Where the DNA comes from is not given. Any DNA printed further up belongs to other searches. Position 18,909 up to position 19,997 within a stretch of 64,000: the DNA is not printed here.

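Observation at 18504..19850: Fusion of a (p)ppGpp-hydrolase-type HD domain with a P-loop (deoxy)nucleoside/nucleotide-kinase-like domain, next to guaD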

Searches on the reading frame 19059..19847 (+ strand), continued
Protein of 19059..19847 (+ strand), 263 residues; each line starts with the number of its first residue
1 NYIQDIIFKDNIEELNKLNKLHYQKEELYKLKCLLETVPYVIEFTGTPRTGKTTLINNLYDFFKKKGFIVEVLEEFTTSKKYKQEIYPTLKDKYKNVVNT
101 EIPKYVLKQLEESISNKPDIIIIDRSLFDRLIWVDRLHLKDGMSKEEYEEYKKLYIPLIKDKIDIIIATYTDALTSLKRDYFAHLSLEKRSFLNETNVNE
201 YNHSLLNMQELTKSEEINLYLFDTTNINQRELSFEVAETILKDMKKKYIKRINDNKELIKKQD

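Call 42: search_solved_structures(query=A3, max_evalue=1, show_alignments=4)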
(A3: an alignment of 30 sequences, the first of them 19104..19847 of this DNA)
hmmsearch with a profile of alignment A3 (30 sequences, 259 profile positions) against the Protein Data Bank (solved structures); distinct sequences matched with E-value up to 1: 193 (the best 60 are shown).
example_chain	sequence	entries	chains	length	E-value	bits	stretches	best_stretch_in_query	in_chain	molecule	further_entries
3dm9_B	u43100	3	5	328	7.5e-12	48.3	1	21-129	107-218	Signal recognition particle receptor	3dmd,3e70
5l3s_B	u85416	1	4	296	2e-09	40.4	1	5-129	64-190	Signal recognition particle receptor FtsY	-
5l3w_A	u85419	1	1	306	2.1e-09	40.3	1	5-129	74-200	Signal recognition particle receptor FtsY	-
2jaq_A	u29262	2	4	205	3.5e-08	36.3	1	47-184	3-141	DEOXYGUANOSINE KINASE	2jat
2jas_A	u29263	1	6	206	3.6e-08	36.3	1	47-184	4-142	DEOXYGUANOSINE KINASE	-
8puu_A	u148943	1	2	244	9.3e-08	34.9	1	45-184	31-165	Deoxynucleoside kinase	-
2pbr_A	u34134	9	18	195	2e-07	33.8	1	46-233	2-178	Thymidylate kinase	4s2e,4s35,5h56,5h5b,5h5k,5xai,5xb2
5xbh_A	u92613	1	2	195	2.9e-07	33.3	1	46-232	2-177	Thymidylate kinase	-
1j8m_F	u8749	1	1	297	4.8e-07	32.6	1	42-129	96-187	SIGNAL RECOGNITION 54 KDA PROTEIN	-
5l3s_A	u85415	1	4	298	9.4e-07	31.6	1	41-129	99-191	Signal recognition particle 54 kDa protein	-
5l3v_A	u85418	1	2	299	9.5e-07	31.6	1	41-129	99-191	Signal recognition particle 54 kDa protein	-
2yvu_A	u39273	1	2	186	1.8e-06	30.7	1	38-83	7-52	Probable adenylyl-sulfate kinase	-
3kl4_A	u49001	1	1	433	2e-06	30.5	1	41-129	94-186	Signal recognition 54 kDa protein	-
1qzw_A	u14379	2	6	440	2.1e-06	30.5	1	41-129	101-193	Signal recognition 54 kDa protein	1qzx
1j8y_F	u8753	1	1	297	7.6e-06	28.6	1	42-129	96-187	SIGNAL RECOGNITION 54 KDA PROTEIN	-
8j5e_A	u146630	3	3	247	3.2e-05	26.6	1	47-184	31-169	Deoxyadenosine/deoxycytidine kinase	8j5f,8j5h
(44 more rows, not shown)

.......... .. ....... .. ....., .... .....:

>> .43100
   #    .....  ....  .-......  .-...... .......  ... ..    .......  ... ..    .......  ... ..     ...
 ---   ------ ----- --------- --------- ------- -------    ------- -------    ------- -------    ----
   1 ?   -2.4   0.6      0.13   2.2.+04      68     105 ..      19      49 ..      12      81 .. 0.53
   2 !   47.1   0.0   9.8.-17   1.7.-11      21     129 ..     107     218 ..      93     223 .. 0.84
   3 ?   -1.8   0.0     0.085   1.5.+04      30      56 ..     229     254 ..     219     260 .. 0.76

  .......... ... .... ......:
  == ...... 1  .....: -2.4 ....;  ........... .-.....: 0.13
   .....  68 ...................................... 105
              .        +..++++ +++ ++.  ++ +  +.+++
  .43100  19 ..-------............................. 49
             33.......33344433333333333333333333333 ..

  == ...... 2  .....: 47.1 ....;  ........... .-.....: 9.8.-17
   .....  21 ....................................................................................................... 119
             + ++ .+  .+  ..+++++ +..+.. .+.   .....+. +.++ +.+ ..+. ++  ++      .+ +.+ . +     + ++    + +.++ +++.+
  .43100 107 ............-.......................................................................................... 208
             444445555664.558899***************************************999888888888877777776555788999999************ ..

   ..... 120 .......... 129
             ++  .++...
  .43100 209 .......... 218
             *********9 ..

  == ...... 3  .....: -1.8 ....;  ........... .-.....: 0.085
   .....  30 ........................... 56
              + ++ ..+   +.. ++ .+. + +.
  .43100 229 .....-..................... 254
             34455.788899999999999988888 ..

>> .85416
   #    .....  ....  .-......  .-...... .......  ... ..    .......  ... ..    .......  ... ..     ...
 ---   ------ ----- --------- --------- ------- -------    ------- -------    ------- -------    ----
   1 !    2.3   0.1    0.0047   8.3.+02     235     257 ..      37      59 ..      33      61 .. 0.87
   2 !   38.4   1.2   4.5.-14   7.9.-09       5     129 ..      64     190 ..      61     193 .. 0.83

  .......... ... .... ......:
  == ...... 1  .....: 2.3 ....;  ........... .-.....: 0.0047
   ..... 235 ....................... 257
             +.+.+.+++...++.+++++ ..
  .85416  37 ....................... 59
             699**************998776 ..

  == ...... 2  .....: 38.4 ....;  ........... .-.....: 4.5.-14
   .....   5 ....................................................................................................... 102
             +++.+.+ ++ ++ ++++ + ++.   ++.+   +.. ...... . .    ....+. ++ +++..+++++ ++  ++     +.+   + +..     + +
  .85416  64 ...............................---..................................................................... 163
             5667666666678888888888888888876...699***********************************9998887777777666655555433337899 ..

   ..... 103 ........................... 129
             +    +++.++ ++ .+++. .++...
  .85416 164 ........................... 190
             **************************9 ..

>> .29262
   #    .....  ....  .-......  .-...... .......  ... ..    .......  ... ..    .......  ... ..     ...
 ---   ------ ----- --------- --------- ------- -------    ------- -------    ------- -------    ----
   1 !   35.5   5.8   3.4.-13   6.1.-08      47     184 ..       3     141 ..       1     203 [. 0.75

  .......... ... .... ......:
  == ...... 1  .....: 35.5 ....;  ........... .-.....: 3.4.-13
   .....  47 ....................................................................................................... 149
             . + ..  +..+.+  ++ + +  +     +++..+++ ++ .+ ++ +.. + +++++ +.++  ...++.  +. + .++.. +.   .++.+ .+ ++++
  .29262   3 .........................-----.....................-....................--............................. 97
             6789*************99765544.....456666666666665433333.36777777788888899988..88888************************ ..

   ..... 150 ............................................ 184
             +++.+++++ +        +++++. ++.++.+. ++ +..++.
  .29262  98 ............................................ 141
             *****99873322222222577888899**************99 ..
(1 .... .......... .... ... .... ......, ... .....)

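Call 46: list_cluster_members(proteins=[P0128, P0136, P0155, P0157, P0167, P0171, P0179, P0207, P0153, P0124])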
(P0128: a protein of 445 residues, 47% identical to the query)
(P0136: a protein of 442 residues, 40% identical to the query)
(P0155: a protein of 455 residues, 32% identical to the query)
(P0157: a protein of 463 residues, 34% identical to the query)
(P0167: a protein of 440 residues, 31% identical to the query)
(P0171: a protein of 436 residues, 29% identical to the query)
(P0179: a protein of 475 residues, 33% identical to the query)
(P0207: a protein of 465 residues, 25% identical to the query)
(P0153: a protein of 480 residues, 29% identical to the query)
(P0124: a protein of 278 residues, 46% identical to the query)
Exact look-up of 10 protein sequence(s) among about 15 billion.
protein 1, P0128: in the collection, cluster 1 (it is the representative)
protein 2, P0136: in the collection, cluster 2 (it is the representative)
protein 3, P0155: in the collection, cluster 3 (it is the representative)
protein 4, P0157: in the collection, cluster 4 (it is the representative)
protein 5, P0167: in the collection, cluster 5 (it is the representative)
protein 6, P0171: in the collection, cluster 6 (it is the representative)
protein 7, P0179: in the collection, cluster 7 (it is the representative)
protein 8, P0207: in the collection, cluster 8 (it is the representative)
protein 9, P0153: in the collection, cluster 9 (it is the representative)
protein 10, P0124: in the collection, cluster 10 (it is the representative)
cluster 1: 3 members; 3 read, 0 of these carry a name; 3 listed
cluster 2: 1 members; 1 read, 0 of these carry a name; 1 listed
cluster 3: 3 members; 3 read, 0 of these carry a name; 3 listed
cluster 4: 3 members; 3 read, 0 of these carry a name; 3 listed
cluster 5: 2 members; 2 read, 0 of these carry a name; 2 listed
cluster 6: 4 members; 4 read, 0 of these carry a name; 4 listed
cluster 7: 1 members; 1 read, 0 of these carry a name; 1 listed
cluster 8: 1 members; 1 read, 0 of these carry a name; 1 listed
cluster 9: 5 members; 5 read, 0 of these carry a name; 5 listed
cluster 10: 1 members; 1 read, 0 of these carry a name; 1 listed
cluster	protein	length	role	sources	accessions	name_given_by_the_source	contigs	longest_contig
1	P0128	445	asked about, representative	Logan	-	-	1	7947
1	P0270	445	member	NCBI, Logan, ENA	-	-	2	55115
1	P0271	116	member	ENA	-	-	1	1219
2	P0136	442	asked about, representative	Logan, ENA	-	-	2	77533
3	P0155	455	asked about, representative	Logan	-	-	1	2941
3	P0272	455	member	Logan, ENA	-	-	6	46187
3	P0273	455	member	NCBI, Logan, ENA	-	-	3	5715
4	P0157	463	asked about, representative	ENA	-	-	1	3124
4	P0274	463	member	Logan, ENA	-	-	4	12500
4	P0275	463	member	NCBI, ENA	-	-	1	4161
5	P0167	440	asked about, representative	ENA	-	-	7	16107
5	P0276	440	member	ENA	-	-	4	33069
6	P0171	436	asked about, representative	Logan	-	-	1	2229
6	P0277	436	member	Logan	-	-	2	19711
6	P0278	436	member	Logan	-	-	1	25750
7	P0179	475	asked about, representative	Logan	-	-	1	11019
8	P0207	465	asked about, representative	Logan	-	-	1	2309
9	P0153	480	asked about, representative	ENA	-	-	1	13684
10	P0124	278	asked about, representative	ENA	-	-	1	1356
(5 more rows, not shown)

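Call 47: search_protein_families(library=ncbifam, proteins=[P0179, P0207, P0182, P0200, P0153, P0124, P0154, P0142, P0190, P0123], max_evalue=0.01)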
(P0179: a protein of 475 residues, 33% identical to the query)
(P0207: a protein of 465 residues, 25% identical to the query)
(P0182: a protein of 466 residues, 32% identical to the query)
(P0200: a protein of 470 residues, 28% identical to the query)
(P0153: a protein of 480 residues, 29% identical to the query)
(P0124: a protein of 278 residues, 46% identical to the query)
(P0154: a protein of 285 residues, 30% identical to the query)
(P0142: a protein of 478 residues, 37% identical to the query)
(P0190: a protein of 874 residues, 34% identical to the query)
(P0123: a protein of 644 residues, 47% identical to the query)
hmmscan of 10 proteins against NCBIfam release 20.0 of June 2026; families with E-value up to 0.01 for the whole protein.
P0179 (475 aa): 0 families

P0207 (465 aa): 0 families

P0182 (466 aa): 1 family
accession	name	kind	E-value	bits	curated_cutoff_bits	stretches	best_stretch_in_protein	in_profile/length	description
TIGR01425.1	SRP54_euk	equivalog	0.0044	15.9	576.25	1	28-68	96-136/428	signal recognition particle protein SRP54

P0200 (470 aa): 0 families

P0153 (480 aa): 15 families
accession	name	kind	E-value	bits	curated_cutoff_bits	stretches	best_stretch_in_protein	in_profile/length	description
TIGR00176.1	mobB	equivalog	4.7e-08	33.2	76.2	1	33-67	2-36/155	molybdopterin-guanine dinucleotide biosynthesis protein B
TIGR00041.1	DTMP_kinase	equivalog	5.1e-08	32.8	83.25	1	31-212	5-188/196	dTMP kinase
NF003012.0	PRK03839.1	equivalog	5.8e-08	32.9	152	0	33-69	3-36/180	putative kinase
TIGR00750.1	lao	equivalog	1.6e-06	27.5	240.75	0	32-62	36-66/300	methylmalonyl Co-A mutase-associated GTPase MeaB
TIGR03574.1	selen_PSTK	equivalog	2.2e-05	24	290.5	0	33-73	2-40/249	L-seryl-tRNA(Sec) kinase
NF010248.0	PRK13695.1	equivalog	4.4e-05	23.3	156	0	33-63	6-36/180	NTPase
NF005807.0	PRK07667.1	equivalog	0.00015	21.4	221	0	261-412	15-159/193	kinase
NF041053.1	CobW_rel_Se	equivalog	0.00083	19.1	180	0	33-67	4-40/195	CobW-related selenoprotein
NF006746.0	PRK09270.1-5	subfamily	0.001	18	250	0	262-294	20-52/210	nucleoside/nucleotide kinase family protein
NF006958.0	PRK09435.1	equivalog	0.0013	17.8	329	0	33-61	60-88/333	methylmalonyl Co-A mutase-associated GTPase MeaB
TIGR00235.1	udk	equivalog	0.002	17.8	220.3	0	31-63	7-39/207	uridine kinase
NF011056.0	PRK14489.1-1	equivalog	0.003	16.8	379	0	29-69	202-242/363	bifunctional molybdenum cofactor guanylyltransferase MobA/molybdopterin-guanine dinucleotide biosynthesis adaptor protein MobB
TIGR02759.1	TraD_Ftype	equivalog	0.0034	16.2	521.35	0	33-71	179-217/566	type IV conjugative transfer system coupling protein TraD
NF004018.0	PRK05480.1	equivalog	0.006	16.1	180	0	30-64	6-40/210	uridine kinase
TIGR02173.1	cyt_kin_arch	equivalog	0.0087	16.1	102.1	0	33-54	3-24/169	(d)CMP kinase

P0124 (278 aa): 4 families
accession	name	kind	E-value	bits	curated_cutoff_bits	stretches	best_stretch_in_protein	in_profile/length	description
TIGR00064.1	ftsY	equivalog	1.3e-06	27.9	260.7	1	30-145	50-169/279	signal recognition particle-docking protein FtsY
TIGR02012.1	tigrfam_recA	equivalog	0.00099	18.5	325.3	1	21-165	17-157/321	recombinase RecA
TIGR00041.1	DTMP_kinase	equivalog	0.0022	17.7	83.25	1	63-108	8-52/196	dTMP kinase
NF053645.1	pMurC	equivalog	0.0046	15.7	560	1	9-88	53-129/492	pseudomurein biosynthesis peptide ligase pMurC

P0154 (285 aa): 1 family
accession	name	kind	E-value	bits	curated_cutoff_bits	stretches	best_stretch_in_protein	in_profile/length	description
TIGR00041.1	DTMP_kinase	equivalog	0.0093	15.7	83.25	0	65-204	9-149/196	dTMP kinase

P0142 (478 aa): 2 families
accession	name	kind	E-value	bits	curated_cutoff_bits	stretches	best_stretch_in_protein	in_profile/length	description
NF007515.0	PRK10119.1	equivalog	0.002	17.7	286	1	19-135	11-128/231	phosphohydrolase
TIGR00277.1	HDIG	domain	0.0026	17.6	27.6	1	37-113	8-80/84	HDIG domain-containing metalloprotein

P0190 (874 aa): 11 families
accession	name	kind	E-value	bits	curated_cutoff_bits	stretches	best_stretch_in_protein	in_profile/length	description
TIGR01353.1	dGTP_triPase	subfamily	3.4e-10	40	152.35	1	19-112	12-105/389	dGTP triphosphohydrolase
NF041026.1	antiphage_dGTPase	exception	3.9e-07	29.5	400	1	19-105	26-112/425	anti-phage deoxyguanosine triphosphatase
NF002327.0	PRK01286.1-2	equivalog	1.9e-06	27.2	393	1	19-109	49-128/345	deoxyguanosinetriphosphate triphosphohydrolase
NF002328.0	PRK01286.1-3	equivalog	4e-06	26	467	1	19-105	48-123/404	deoxyguanosinetriphosphate triphosphohydrolase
NF002329.0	PRK01286.1-4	equivalog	5.6e-06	25.8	494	1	19-106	48-124/342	deoxyguanosinetriphosphate triphosphohydrolase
NF003701.1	PRK05318.1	subfamily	1.4e-05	24.1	383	1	18-104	26-113/426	anti-phage deoxyguanosine triphosphatase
NF002205.0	PRK01096.1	equivalog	3.8e-05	22.9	439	1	16-114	32-135/444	deoxyguanosinetriphosphate triphosphohydrolase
NF002326.0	PRK01286.1-1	equivalog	0.00076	18.9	390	1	19-106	42-118/379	deoxyguanosinetriphosphate triphosphohydrolase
TIGR00041.1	DTMP_kinase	equivalog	0.00085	19.1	83.25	1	667-753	6-98/196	dTMP kinase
NF002829.0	PRK03007.1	equivalog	0.0027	16.7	385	1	19-106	40-116/425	deoxyguanosinetriphosphate triphosphohydrolase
NF005807.0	PRK07667.1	equivalog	0.0095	15.5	221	0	661-697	15-49/193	kinase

P0123 (644 aa): 5 families
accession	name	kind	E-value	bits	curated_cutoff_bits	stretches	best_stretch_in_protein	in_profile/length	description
TIGR00691.1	spoT_relA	subfamily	7.1e-22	77.5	499.2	1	209-308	4-100/687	RelA/SpoT family protein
NF008303.0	PRK11092.1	equivalog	3e-16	58.8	947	1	190-305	11-122/702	bifunctional GTP diphosphokinase/guanosine-3',5'-bis pyrophosphate 3'-pyrophosphohydrolase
NF007515.0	PRK10119.1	equivalog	4.4e-05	23.1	286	1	6-122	12-132/231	phosphohydrolase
TIGR00064.1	ftsY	equivalog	0.00042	19.7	260.7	1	403-456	58-111/279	signal recognition particle-docking protein FtsY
TIGR00277.1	HDIG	domain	0.0032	17.3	27.6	0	21-75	6-68/84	HDIG domain-containing metalloprotein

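Call 49: search_protein_families(library=padloc, proteins=[P0179, P0153, P0190, P0142, P0124], max_evalue=0.01)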
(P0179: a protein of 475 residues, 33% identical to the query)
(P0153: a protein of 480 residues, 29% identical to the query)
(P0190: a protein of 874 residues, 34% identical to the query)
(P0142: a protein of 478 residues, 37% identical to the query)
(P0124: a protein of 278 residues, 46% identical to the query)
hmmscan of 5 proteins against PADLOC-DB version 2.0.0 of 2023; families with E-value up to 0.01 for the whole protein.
P0179 (475 aa): 0 families

P0153 (480 aa): 2 families
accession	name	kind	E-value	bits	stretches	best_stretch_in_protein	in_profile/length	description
PDLC04140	mad8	-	2.1e-05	22.2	0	251-300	15-67/314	mads_8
PDLC02911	VakA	-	0.0081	14.7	0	32-161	4-105/163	-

P0190 (874 aa): 1 family
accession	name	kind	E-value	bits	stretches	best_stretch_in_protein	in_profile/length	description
PDLC02374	dGTPase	-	3.5e-10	37.8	1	19-107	48-125/395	-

P0142 (478 aa): 0 families

P0124 (278 aa): 0 families

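Call 50: search_protein_families(library=phrogs, proteins=[P0179, P0153, P0124], max_evalue=0.001)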
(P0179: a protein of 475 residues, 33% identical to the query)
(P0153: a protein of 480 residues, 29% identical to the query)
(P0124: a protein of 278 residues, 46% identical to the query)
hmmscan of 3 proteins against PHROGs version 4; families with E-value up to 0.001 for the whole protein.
P0179 (475 aa): 3 families
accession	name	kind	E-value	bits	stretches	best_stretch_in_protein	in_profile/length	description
phrog_8902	-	unknown function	2.5e-11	44.5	1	279-458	60-236/238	-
phrog_1198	-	other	3.8e-06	27.8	1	279-412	19-134/253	MutT/NUDIX hydrolase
phrog_2107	-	other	8e-05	23.4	1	35-165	4-138/201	thymidylate kinase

P0153 (480 aa): 4 families
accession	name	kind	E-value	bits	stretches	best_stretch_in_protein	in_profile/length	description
phrog_761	-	other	3.3e-18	67.5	2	30-226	19-212/362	thymidylate kinase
phrog_2107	-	other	5.8e-11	43.5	1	33-141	6-128/201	thymidylate kinase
phrog_1139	-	DNA, RNA and nucleotide metabolism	7.9e-05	21.8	0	32-60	546-579/895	DNA primase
phrog_124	-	DNA, RNA and nucleotide metabolism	0.00029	21.3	0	35-111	48-118/382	Sak4-like ssDNA annealing protein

P0124 (278 aa): 1 family
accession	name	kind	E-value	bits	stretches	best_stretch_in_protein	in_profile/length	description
phrog_2107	-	other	3.4e-05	24.6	1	61-153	5-99/201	thymidylate kinase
